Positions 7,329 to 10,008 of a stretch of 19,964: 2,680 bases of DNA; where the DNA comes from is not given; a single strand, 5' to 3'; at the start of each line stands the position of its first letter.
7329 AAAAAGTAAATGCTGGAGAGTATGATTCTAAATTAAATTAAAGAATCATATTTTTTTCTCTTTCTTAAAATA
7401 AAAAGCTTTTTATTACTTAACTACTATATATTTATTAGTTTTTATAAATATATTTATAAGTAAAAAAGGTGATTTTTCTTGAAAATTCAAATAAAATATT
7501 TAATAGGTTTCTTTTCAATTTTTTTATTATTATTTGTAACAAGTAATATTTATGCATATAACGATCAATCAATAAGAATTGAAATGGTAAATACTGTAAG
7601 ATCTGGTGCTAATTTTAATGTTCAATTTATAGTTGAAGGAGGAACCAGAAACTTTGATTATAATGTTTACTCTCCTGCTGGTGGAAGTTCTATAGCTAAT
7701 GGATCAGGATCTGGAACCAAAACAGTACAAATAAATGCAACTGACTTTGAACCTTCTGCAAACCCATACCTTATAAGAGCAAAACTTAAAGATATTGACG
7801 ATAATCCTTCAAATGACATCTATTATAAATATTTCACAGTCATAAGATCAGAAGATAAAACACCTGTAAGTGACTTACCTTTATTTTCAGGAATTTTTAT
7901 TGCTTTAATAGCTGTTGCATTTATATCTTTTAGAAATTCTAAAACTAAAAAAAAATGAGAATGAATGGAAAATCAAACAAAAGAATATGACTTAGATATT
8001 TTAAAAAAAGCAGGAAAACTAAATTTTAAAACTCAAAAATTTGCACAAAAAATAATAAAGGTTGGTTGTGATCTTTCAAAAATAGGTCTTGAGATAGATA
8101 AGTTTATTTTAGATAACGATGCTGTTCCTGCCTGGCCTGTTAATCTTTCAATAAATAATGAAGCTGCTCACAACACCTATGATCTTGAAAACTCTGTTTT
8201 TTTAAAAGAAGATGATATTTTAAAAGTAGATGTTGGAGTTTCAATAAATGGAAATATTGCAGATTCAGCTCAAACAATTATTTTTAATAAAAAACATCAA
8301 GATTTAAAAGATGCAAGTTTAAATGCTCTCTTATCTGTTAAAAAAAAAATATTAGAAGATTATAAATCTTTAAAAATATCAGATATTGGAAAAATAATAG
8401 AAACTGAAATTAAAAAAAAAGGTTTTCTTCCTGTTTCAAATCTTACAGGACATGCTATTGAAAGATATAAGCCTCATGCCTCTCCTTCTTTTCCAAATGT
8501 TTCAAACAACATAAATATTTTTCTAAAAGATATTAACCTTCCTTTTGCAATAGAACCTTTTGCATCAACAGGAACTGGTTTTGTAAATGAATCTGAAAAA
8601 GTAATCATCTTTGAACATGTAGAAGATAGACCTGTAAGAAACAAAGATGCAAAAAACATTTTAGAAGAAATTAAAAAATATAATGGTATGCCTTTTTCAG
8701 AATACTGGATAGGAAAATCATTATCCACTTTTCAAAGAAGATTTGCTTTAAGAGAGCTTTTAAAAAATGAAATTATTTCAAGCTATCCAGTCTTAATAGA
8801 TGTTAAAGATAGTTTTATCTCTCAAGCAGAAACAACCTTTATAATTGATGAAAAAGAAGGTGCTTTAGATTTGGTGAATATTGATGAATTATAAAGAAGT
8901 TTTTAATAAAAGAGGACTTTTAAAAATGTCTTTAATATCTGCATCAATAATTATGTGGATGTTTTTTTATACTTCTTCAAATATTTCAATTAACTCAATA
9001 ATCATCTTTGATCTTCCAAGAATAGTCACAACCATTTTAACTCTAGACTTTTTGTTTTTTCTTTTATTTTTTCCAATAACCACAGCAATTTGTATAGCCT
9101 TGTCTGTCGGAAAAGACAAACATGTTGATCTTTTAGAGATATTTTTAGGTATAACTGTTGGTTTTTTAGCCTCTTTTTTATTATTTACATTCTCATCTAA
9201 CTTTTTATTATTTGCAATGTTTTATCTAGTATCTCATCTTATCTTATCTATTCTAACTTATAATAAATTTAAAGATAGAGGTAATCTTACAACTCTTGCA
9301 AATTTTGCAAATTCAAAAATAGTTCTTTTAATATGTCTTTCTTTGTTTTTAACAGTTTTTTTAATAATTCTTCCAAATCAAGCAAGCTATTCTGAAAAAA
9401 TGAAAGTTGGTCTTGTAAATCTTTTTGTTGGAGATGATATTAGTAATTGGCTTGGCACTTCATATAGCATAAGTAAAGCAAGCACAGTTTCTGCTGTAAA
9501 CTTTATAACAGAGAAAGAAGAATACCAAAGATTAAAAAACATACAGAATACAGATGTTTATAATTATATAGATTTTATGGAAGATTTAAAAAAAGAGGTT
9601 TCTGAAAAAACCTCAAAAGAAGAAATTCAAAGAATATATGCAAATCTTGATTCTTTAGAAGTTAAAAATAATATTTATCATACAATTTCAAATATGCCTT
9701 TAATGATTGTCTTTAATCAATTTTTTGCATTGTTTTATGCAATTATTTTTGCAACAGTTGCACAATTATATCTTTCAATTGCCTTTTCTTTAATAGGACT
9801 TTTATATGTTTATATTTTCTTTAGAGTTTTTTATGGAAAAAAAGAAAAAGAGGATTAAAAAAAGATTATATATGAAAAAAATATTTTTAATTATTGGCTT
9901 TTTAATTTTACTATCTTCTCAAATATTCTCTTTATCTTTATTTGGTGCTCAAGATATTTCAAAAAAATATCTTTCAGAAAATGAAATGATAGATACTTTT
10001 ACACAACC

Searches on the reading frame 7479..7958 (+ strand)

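Call 6: search_protein_families(library=pfam, proteins=[window:7479-7958:+], max_evalue=0.1)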
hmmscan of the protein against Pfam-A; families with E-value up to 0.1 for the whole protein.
window:7479-7958:+ (159 aa): 1 family
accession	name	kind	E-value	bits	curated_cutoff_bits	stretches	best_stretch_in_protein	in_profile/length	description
PF05494.18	MlaC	-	0.064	13.5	26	1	4-91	58-149/166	MlaC protein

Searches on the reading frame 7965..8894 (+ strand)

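Call 6: search_protein_families(library=pfam, proteins=[window:7965-8894:+], max_evalue=0.1)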
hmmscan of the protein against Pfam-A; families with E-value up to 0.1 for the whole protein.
window:7965-8894:+ (309 aa): 2 families
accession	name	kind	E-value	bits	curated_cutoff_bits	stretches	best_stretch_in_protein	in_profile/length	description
PF00557.29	Peptidase_M24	-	9.9e-15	55.3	23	1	13-207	3-190/208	Metallopeptidase family M24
PF22017.1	HP1454-like_C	-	0.056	14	27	0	63-115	28-77/93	LPP20 lipofamily protein, C-terminal domain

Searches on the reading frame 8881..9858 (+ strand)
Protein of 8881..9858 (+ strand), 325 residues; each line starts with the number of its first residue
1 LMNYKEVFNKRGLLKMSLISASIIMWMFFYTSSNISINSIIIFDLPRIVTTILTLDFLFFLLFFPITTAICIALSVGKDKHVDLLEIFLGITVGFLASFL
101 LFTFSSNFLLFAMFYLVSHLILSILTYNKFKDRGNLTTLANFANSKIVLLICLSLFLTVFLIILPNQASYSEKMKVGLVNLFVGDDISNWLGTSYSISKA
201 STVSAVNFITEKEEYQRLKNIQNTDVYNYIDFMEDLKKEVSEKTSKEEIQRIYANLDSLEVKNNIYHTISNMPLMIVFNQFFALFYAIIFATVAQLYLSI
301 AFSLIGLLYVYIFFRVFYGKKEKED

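Call 5: search_protein_families(library=pfam, proteins=[window:8881-9858:+], max_evalue=0.1)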
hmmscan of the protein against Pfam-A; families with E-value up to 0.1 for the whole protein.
window:8881-9858:+ (325 aa): 1 family
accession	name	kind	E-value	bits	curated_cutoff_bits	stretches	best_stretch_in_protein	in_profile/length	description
PF01956.21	EMC3_TMCO1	-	0.0059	16.8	27.1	1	209-290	38-114/169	Integral membrane protein EMC3/TMCO1-like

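Call 10: search_protein_families(library=ncbifam, proteins=[window:8881-9858:+], max_evalue=0.1)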
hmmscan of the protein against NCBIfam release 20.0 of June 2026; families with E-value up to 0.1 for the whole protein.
window:8881-9858:+ (325 aa): 1 family
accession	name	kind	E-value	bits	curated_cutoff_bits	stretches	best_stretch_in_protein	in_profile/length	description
TIGR01631.1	Trypano_RHS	paralog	0.099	10.8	89.75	0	177-261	33-118/761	trypanosome RHS family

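Call 68: search_solved_structures(query=A9, max_evalue=1)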
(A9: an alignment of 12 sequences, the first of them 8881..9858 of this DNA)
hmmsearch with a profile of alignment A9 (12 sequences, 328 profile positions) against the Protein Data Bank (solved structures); distinct sequences matched with E-value up to 1: 3.
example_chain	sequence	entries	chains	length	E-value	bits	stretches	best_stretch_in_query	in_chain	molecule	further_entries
8ev8_A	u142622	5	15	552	0.4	12.9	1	193-268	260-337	Cyclic nucleotide-gated cation channel alpha-3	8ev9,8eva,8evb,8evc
8etp_A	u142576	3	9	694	0.59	12.3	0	193-268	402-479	Cyclic nucleotide-gated cation channel alpha-3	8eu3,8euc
7rhs_A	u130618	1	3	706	0.61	12.3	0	193-268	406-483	Cyclic nucleotide-gated cation channel alpha-3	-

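Call 69: search_protein_families(library=pfam, alignment_id=A9, max_evalue=0.01)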
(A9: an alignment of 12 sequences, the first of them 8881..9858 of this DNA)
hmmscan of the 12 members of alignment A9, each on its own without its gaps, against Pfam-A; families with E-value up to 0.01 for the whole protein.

A. member 1, window:8881-9858:+ (325 aa): 1 family
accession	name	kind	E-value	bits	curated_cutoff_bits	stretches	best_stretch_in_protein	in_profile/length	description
PF01956.21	EMC3_TMCO1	-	0.0059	16.8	27.1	1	209-290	38-114/169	Integral membrane protein EMC3/TMCO1-like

B. families by the number of members that match (of 12 scanned): 1 family
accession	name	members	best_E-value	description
PF01956.21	EMC3_TMCO1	1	0.0059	Integral membrane protein EMC3/TMCO1-like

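Call 88: search_protein_families(library=pfam, alignment_id=A9, max_evalue=10)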
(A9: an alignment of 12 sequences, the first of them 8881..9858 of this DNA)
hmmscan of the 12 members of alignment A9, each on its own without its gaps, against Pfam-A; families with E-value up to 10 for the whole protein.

A. member 1, window:8881-9858:+ (325 aa): 1 family
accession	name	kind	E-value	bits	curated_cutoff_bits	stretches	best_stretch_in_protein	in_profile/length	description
PF01956.21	EMC3_TMCO1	-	0.0059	16.8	27.1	1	209-290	38-114/169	Integral membrane protein EMC3/TMCO1-like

B. families by the number of members that match (of 12 scanned): 15 families
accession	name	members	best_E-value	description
PF11833.13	CPP1-like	2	0.014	Protein CHAPERONE-LIKE PROTEIN OF POR1-like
PF01956.21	EMC3_TMCO1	1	0.0059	Integral membrane protein EMC3/TMCO1-like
PF02436.23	PYC_OADA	1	0.023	Conserved carboxylase domain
PF16479.10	DUF5056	1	0.033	Domain of unknown function (DUF5056)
PF06444.17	NADH_dehy_S2_C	1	0.048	NADH dehydrogenase subunit 2 C-terminus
PF07264.17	EI24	1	0.15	Sulfate transporter CysZ/Etoposide-induced protein 2.4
PF18427.7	DDR_swiveling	1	0.22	DD-reactivating factor swiveling domain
PF10745.14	DUF2530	1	0.23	Protein of unknown function (DUF2530)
PF08391.16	Ly49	1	0.24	Ly49-like protein, N-terminal region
PF02699.20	YajC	1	0.26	Preprotein translocase subunit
PF11712.13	Vma12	1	0.56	Endoplasmic reticulum-based factor for assembly of V-ATPase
PF11992.13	TgpA_N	1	0.95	TgpA N-terminal domain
PF09335.16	VTT_dom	1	1.6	VTT domain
PF05452.16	Clavanin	1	1.8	Clavanin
PF01384.25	PHO4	1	2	Phosphate transporter family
